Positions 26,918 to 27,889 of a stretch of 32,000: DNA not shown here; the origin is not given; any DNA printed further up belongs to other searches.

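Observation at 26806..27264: The aac(2') leader is a four-copy tandem array of the gene's own RBS, start codon and N-terminal codons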

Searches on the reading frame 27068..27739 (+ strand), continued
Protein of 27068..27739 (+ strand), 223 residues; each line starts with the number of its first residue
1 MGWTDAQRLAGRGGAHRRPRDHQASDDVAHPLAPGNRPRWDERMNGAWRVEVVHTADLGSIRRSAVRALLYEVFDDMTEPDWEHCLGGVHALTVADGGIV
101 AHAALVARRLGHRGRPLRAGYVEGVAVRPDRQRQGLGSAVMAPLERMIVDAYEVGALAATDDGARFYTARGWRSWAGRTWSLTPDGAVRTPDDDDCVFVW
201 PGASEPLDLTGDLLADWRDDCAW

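Call 63: search_solved_structures(query=window:27197-27739:+, show_alignments=1)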
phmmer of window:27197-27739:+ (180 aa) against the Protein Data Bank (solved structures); distinct sequences matched with E-value up to 0.001: 7.
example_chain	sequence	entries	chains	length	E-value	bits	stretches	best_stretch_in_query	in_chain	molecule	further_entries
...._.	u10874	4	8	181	6.5e-45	156.6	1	8-180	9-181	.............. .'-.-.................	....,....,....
7crm_A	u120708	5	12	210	2.6e-39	138.3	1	8-180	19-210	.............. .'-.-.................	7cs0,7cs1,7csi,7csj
6vou_A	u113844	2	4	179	3.6e-28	101.9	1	9-180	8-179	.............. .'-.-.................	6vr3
6vr2_A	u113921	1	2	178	3.6e-28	101.9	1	9-180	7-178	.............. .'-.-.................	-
6vta_A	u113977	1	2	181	3.7e-28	101.9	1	9-180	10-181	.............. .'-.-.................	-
5us1_A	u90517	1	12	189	3.7e-28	101.9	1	9-180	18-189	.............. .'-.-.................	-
7jzs_A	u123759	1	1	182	4.1e-28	101.7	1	10-180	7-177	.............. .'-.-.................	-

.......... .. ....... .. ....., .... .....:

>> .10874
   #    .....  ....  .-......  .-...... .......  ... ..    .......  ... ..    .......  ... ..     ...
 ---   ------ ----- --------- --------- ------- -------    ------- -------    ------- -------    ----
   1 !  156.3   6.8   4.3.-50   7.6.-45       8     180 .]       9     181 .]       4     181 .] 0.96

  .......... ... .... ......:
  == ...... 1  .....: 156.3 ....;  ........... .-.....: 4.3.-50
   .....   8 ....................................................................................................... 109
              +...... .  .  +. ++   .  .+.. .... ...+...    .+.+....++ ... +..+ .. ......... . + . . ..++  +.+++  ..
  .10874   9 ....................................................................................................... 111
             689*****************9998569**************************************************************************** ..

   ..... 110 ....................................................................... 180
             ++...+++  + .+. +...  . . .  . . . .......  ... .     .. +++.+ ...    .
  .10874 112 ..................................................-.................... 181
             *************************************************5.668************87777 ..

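Call 67: find_encoding_contigs(protein=P0008, flank=1500, max_places=2)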
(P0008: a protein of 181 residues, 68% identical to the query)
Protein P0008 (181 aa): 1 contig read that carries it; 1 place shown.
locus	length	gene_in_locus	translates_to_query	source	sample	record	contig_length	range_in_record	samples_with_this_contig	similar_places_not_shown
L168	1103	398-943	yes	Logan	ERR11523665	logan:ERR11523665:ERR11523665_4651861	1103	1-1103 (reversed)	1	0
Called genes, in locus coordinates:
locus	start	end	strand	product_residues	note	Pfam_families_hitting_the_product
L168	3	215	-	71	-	?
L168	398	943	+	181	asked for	PF00583:Acetyltransf_1, PF13527:Acetyltransf_9, PF13508:Acetyltransf_7 (weak)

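Call 68: find_encoding_contigs(protein=P0011, flank=1500, max_places=2)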
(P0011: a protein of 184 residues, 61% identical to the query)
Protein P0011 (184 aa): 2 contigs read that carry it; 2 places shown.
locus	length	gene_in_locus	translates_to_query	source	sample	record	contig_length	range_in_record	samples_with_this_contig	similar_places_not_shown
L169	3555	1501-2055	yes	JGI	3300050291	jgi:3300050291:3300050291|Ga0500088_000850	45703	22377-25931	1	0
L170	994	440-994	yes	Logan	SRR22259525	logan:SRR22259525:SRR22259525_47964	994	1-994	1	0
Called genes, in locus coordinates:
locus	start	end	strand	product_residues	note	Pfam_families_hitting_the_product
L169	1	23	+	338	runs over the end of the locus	PF01933:CofD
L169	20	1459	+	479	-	PF01996:F420_ligase, PF00881:Nitroreductase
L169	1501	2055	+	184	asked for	PF13527:Acetyltransf_9, PF00583:Acetyltransf_1, PF13508:Acetyltransf_7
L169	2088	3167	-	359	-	PF00483:NTP_transferase, PF12804:NTP_transf_3, PF00132:Hexapep (faint), PF24894:Hexapep_GlmU, PF25084:LbH_EIF2B, PF25087:GMPPB_C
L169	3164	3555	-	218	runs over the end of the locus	PF13489:Methyltransf_23, PF13649:Methyltransf_25, PF08241:Methyltransf_11, PF08242:Methyltransf_12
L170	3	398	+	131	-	?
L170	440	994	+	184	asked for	PF13527:Acetyltransf_9, PF00583:Acetyltransf_1, PF13508:Acetyltransf_7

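Call 69: find_encoding_contigs(protein=P0007, flank=1500, max_places=2)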
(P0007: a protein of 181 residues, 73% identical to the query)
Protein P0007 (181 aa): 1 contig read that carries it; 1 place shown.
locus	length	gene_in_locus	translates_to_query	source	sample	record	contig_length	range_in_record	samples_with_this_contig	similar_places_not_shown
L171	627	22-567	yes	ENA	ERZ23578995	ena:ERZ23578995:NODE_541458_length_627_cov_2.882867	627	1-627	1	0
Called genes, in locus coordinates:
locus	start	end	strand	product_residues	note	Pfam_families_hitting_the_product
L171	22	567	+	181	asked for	PF00583:Acetyltransf_1, PF13527:Acetyltransf_9, PF13508:Acetyltransf_7 (weak)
